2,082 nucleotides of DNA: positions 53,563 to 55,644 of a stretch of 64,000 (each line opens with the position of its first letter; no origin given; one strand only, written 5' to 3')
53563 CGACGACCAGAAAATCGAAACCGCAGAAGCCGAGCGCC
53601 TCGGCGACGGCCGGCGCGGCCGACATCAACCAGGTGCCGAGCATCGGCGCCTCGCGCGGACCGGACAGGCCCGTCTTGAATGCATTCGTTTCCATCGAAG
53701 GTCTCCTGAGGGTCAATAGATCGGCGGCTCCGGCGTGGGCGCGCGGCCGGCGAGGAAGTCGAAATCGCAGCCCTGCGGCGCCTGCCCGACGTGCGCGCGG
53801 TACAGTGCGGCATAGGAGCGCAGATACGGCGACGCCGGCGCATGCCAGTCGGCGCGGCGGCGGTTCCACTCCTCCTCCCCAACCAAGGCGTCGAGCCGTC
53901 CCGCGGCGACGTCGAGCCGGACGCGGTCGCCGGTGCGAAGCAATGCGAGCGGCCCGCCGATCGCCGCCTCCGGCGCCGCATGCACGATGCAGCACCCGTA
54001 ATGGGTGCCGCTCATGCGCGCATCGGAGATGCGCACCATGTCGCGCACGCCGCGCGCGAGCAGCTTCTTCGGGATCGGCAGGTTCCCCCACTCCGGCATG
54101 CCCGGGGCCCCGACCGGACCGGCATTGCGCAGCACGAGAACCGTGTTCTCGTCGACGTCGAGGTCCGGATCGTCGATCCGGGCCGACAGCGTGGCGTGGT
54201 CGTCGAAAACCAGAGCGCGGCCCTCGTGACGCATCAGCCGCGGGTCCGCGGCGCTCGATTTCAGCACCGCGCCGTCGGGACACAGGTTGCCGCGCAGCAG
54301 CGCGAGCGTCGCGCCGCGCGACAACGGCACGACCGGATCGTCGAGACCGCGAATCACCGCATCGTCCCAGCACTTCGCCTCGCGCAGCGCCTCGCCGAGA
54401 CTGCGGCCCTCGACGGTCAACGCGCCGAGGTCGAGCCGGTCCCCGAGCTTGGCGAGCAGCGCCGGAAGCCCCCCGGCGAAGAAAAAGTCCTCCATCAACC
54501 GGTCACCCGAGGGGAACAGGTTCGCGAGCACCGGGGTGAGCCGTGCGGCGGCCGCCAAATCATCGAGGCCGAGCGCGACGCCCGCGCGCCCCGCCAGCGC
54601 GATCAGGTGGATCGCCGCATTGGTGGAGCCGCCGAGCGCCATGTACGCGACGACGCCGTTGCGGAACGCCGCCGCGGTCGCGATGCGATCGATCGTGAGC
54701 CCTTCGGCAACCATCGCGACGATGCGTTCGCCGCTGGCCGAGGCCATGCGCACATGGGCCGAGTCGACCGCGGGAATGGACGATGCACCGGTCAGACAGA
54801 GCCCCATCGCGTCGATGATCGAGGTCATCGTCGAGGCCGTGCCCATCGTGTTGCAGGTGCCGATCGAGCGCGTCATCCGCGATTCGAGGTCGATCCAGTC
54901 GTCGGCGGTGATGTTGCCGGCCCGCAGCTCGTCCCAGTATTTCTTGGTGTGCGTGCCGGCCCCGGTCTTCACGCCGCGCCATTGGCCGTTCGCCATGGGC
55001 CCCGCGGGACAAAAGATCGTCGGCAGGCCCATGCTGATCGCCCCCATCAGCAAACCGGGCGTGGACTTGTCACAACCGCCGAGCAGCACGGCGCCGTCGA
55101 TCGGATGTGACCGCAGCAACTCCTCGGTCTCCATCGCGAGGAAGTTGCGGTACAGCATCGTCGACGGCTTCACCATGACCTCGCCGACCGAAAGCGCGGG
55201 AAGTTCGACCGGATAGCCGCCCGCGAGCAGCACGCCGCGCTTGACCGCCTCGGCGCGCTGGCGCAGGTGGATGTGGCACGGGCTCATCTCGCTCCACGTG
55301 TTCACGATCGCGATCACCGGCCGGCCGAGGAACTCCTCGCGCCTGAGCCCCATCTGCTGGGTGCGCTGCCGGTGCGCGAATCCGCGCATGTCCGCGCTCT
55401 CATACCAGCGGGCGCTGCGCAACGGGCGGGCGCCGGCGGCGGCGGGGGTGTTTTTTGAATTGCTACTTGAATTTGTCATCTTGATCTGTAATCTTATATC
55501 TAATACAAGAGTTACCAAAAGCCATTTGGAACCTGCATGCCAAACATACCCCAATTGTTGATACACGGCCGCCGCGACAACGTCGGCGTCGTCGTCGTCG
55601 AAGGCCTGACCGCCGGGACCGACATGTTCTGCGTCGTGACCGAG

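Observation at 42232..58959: Single locus combining sulfoquinovosidase, a full sulfo-Entner-Doudoroff enzyme set and a sulfolactate desulfonation module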

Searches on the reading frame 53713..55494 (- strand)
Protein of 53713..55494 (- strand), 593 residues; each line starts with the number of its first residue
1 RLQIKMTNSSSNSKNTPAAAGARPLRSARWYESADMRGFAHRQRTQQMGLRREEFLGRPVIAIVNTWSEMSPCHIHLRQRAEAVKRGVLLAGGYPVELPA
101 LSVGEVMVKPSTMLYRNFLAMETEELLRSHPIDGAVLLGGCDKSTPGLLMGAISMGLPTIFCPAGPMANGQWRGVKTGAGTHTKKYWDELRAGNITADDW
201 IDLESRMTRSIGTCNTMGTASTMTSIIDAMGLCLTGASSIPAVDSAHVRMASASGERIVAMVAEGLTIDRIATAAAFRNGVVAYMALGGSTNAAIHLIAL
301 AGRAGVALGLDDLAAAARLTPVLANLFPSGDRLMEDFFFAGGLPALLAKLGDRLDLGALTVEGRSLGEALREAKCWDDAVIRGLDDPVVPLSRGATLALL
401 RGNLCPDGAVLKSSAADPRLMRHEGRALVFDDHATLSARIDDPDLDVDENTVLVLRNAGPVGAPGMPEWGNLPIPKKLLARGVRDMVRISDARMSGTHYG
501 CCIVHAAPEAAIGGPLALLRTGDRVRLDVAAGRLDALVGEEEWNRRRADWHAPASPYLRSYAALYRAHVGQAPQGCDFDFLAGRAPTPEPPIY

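Call 4: search_protein_families(library=ncbifam, proteins=[window:53713-55494:-], max_evalue=0.00001)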
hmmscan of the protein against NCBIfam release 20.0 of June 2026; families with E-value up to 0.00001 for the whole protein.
window:53713-55494:- (593 aa): 8 families
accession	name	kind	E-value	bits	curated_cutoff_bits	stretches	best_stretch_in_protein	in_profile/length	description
NF009559.0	PRK13016.1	equivalog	9.3e-264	876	882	1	23-589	8-574/578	L-arabinonate dehydratase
NF004784.0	PRK06131.1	subfamily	3.8e-251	834.5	539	1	22-585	7-567/576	dihydroxy-acid dehydratase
NF009560.0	PRK13017.1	subfamily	1.6e-207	690.4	684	1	22-581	7-578/595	dihydroxy-acid dehydratase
NF002068.0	PRK00911.1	subfamily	2e-130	435.9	644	1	39-576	17-553/559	dihydroxy-acid dehydratase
TIGR00110.1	ilvD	equivalog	1.4e-115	386.9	618.15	1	42-576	3-539/543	dihydroxy-acid dehydratase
NF009103.0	PRK12448.1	equivalog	8e-73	245.6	710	2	26-372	5-363/616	dihydroxy-acid dehydratase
TIGR01196.1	edd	equivalog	1e-66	225.5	708.25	1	38-573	47-594/601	phosphogluconate dehydratase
TIGR03432.1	yjhG_yagF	hypoth_equivalog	1.7e-51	175.1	808.15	1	113-536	127-572/640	YjhG/YagF family D-xylonate dehydratase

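Call 5: search_protein_families(library=pfam, proteins=[window:53713-55494:-], max_evalue=0.00001)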
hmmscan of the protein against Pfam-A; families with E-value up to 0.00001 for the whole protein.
window:53713-55494:- (593 aa): 2 families
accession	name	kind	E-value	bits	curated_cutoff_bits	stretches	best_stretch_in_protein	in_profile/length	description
PF00920.27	ILVD_EDD_N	-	4.4e-98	328.8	27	1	58-368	1-315/316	Dihydroxy-acid/6-phosphogluconate dehydratase N-terminal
PF24877.1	ILV_EDD_C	-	3.8e-58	196.5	27.7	1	380-576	2-191/191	Dihydroxy-acid/6-phosphogluconate dehydratase C-terminal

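Call 8: search_solved_structures(query=window:53713-55494:-, max_evalue=1e-30)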
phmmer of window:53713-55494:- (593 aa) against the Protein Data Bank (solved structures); distinct sequences matched with E-value up to 1e-30: 18.
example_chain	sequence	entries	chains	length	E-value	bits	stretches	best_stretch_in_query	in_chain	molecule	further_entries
8ej0_A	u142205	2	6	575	1.1e-180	605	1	24-586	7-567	Dihydroxyacid dehydratase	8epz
5j83_A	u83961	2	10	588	2e-170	571.2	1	19-583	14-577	Dihydroxyacid dehydratase/phosphogluconate dehydratase | Dihydroxy-acid dehydratase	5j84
9evv_A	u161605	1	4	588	2e-170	571.2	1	19-583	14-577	L-arabinonate dehydratase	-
5j85_A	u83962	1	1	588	5.9e-170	569.7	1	19-583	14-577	Dihydroxyacid dehydratase/phosphogluconate dehydratase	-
7m3k_A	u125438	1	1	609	1.1e-112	380.6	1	13-575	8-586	Galactonate dehydratase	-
5oyn_A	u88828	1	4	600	1.4e-102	347.2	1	23-580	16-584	Dehydratase, IlvD/Edd family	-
6ovt_A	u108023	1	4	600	6.3e-83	282.3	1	40-573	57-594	Dihydroxy-acid dehydratase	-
9jsq_A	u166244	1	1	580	4.6e-78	266.2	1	48-579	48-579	Dihydroxy-acid dehydratase, chloroplastic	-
9l8r_A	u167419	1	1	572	6e-78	265.9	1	48-579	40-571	Dihydroxy-acid dehydratase, chloroplastic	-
5ze4_A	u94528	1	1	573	6e-78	265.9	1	48-579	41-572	Dihydroxy-acid dehydratase, chloroplastic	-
9jpi_A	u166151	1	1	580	6.2e-78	265.8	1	48-579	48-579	Dihydroxy-acid dehydratase, chloroplastic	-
8hs0_A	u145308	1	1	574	7.1e-78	265.6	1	48-579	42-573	Dihydroxy-acid dehydratase, chloroplastic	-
8imu_A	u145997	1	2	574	1.3e-77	264.8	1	48-579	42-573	Dihydroxy-acid dehydratase, chloroplastic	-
8ikz_A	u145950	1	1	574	5e-77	262.8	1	48-579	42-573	Dihydroxy-acid dehydratase, chloroplastic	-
5ym0_A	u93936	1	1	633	5e-77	262.8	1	48-579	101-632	Dihydroxy-acid dehydratase, chloroplastic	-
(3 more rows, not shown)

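Call 41: search_dna_similar(query=window:53713-55479:-, collection=plasmids, mode=protein, max_rows=30, max_evalue=1e-100)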
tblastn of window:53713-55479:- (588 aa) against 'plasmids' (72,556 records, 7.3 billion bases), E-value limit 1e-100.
Records with a match: 472; places in all: 644; records where one place covers at least 80% of the query: 469.
Best place of each record, by identity: 60-80% 34; <60% 438.
By first word of the organism name: Rhizobium 143; Sinorhizobium 84; Pseudosulfitobacter 47; Paracoccus 18; Caballeronia 15; Sulfitobacter 14; Ensifer 10; Paraburkholderia 10; Burkholderia 9; Cupriavidus 8; and 63 more.
By predicted mobility (MOB-suite, as given by PLSDB): non-mobilizable 304; mobilizable 86; conjugative 82.
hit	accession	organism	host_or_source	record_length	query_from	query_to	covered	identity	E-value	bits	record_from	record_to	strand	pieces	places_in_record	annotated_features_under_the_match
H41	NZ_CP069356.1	Microvirga sp. VF16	Vachellia farnesiana,Cell culture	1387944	20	588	97%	74.5%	0e+0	819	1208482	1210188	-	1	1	none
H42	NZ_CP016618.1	Microvirga ossetica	Vicia alpestris,cell culture,nodules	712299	20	588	97%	74.3%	0e+0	811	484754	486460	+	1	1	araD: L-arabinonate dehydratase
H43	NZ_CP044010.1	Rhizobium sp. BG6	Prosopis cineraria,pure bacterial ...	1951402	20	588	97%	74.3%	0e+0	802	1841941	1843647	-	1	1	none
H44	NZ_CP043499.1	Rhizobium grahamii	Prosopis cineraria,pure bacterial ...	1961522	20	588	97%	74.3%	0e+0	802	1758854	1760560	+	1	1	none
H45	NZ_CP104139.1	Rhizobium sp. WSM1274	Vicia sp.,cell culture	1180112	20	588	97%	73.5%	0e+0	808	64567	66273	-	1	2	record has no annotation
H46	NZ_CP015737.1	Shinella sp. HZN7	-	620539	20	588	97%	73.1%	0e+0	806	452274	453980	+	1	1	araD: L-arabinonate dehydratase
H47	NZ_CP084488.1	Ensifer adhaerens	cellculture,soil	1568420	20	588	97%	73.1%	0e+0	805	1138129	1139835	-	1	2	none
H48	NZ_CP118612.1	Ensifer adhaerens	Pure isolate,Rhizosphere of Cyperus ...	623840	20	588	97%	72.9%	0e+0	807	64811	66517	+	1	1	araD: L-arabinonate dehydratase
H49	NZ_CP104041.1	Rhizobium sp. WSM4643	Pisum sativum,Cell culture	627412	20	588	97%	72.9%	0e+0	805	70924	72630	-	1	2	araD: L-arabinonate dehydratase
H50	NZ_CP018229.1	Rhizobium leguminosarum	Vavilovia formosa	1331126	20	588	97%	72.8%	0e+0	801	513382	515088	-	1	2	record has no annotation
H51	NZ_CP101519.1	Ensifer adhaerens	cell cuture,rhizosphere soil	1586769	18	588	97%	72.5%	0e+0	802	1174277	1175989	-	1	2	none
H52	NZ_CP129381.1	Rhizobium sp. SSA_523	single cell,Sea water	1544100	20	588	97%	72.6%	0e+0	806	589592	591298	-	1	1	none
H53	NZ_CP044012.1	Sinorhizobium sp. BG8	Prosopis cineraria,pure bacterial ...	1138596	20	588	97%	72.6%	0e+0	802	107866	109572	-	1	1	none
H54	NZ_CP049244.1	Allorhizobium pseudoryzae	cell culture,soil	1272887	20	588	97%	72.4%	0e+0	805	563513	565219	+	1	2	none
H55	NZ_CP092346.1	Rhizobium gallicum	Phaseolus vulgaris,Cell culture,nodule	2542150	20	588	97%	72.4%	0e+0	805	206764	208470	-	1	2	none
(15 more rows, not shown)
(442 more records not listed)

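Call 43: get_annotated_region(hit=H49, flank=12000)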
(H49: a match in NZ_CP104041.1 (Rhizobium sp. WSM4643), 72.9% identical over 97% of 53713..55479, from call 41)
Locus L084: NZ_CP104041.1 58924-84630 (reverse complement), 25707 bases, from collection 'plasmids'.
description: Rhizobium sp. WSM4643 plasmid pWSM4643_1, complete sequence
organism: Rhizobium sp. WSM4643 (NCBI taxid 3138253)
taxonomy: Bacteria; Pseudomonadota; Alphaproteobacteria; Hyphomicrobiales; Rhizobiaceae; Rhizobium; Rhizobium sp. WSM4643
host: -; source: Pisum sativum,Cell culture; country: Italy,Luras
typing (MOB-suite, as given by PLSDB): non-mobilizable
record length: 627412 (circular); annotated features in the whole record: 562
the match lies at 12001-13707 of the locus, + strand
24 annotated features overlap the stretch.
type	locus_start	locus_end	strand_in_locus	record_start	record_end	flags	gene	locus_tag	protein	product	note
CDS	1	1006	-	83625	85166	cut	-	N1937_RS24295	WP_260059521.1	cation:proton antiporter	GO:0006812 - monoatomic cation transport [Evidence IEA]; GO:1902600 - proton transmembrane transport [Evidence IEA]; ...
CDS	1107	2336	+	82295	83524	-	-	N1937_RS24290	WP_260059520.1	NAD(P)/FAD-dependent oxidoreductase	-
CDS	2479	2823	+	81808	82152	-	-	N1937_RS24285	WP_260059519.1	YkgJ family cysteine cluster protein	-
CDS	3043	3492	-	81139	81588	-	-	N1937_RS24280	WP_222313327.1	cupin domain-containing protein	-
CDS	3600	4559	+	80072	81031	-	-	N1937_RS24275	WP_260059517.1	LysR family transcriptional regulator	-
CDS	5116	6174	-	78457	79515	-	-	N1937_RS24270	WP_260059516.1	LLM class flavin-dependent oxidoreductase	-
CDS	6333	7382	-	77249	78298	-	-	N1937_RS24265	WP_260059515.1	LacI family DNA-binding transcriptional regulator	-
CDS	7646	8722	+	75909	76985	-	ugpC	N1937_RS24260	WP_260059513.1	sn-glycerol-3-phosphate ABC transporter ATP-binding protein UgpC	-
CDS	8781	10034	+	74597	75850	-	-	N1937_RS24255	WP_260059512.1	ABC transporter substrate-binding protein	-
CDS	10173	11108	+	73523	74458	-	-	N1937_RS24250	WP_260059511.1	sugar ABC transporter permease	-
CDS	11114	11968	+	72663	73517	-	-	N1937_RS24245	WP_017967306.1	carbohydrate ABC transporter permease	GO:0008643 - carbohydrate transport [Evidence IEA]; GO:0055085 - transmembrane transport [Evidence IEA]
CDS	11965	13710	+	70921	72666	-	araD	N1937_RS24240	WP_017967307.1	L-arabinonate dehydratase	-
CDS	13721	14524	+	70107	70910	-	-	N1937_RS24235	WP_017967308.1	aldolase/citrate lyase family protein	-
CDS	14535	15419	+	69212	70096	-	-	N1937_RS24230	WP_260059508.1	SMP-30/gluconolactonase/LRE family protein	-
CDS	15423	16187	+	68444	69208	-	-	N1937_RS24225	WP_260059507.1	SDR family NAD(P)-dependent oxidoreductase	-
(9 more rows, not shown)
